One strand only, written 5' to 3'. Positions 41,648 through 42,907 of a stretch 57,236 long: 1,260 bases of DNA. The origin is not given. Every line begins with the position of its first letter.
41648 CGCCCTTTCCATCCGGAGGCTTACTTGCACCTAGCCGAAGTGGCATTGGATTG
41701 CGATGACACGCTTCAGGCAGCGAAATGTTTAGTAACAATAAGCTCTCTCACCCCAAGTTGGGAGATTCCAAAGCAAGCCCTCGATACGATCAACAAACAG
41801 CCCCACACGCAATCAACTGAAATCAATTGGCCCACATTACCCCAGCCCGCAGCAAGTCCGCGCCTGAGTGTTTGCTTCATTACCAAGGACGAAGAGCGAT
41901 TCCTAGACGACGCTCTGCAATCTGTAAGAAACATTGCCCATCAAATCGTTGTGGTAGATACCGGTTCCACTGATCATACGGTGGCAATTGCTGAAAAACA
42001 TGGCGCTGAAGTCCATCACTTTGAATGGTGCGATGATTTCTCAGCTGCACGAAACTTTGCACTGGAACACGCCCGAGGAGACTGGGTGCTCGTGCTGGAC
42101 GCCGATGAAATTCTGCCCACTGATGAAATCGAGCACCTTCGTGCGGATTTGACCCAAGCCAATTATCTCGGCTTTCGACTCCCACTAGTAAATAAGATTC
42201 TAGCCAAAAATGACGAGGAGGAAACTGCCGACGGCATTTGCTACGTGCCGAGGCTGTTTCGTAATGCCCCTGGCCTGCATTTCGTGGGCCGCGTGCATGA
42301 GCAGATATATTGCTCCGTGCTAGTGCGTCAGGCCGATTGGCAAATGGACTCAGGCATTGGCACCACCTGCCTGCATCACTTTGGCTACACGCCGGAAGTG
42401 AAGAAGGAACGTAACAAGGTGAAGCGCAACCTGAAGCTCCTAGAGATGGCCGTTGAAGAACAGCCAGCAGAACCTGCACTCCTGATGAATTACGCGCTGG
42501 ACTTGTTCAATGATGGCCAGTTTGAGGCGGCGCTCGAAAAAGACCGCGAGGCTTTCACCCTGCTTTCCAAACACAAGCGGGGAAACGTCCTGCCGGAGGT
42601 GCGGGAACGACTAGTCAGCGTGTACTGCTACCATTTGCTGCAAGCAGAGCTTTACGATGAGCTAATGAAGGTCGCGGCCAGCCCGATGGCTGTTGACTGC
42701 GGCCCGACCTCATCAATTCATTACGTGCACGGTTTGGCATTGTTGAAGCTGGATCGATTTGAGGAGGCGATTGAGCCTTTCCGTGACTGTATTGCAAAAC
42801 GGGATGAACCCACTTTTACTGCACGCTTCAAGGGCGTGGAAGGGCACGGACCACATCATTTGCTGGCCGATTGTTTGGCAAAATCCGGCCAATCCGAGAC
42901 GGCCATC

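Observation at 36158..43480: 2,446-aa 'mega-glycosyltransferase': GT-B + GT-B + ~700-aa TPR array + GT2 + TPR in one polypeptide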

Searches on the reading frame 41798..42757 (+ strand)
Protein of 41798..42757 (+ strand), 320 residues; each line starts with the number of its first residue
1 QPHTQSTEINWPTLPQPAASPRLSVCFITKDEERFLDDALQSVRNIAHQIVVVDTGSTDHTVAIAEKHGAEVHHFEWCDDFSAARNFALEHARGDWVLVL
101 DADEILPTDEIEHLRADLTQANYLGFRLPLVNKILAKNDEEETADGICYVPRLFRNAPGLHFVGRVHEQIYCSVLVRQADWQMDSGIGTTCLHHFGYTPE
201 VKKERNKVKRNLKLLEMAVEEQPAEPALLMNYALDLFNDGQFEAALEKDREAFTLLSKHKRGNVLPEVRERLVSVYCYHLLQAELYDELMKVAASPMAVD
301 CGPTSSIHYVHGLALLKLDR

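Call 42: search_solved_structures(query=window:41798-42757:+, max_evalue=1e-10, show_alignments=3)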
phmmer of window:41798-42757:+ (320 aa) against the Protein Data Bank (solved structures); distinct sequences matched with E-value up to 1e-10: 4.
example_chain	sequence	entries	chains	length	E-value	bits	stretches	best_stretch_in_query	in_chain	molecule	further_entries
22ao_A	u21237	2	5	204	6.6e-29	104.2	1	20-218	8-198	GmaR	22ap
7msp_A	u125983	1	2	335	7.2e-17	64.7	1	20-284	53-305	SPbeta prophage-derived glycosyltransferase SunS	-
7msn_A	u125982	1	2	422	1.3e-16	63.8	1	20-284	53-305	SPbeta prophage-derived glycosyltransferase SunS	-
7msk_A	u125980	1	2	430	6.7e-16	61.5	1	18-238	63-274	Glyco_trans_2-like domain-containing protein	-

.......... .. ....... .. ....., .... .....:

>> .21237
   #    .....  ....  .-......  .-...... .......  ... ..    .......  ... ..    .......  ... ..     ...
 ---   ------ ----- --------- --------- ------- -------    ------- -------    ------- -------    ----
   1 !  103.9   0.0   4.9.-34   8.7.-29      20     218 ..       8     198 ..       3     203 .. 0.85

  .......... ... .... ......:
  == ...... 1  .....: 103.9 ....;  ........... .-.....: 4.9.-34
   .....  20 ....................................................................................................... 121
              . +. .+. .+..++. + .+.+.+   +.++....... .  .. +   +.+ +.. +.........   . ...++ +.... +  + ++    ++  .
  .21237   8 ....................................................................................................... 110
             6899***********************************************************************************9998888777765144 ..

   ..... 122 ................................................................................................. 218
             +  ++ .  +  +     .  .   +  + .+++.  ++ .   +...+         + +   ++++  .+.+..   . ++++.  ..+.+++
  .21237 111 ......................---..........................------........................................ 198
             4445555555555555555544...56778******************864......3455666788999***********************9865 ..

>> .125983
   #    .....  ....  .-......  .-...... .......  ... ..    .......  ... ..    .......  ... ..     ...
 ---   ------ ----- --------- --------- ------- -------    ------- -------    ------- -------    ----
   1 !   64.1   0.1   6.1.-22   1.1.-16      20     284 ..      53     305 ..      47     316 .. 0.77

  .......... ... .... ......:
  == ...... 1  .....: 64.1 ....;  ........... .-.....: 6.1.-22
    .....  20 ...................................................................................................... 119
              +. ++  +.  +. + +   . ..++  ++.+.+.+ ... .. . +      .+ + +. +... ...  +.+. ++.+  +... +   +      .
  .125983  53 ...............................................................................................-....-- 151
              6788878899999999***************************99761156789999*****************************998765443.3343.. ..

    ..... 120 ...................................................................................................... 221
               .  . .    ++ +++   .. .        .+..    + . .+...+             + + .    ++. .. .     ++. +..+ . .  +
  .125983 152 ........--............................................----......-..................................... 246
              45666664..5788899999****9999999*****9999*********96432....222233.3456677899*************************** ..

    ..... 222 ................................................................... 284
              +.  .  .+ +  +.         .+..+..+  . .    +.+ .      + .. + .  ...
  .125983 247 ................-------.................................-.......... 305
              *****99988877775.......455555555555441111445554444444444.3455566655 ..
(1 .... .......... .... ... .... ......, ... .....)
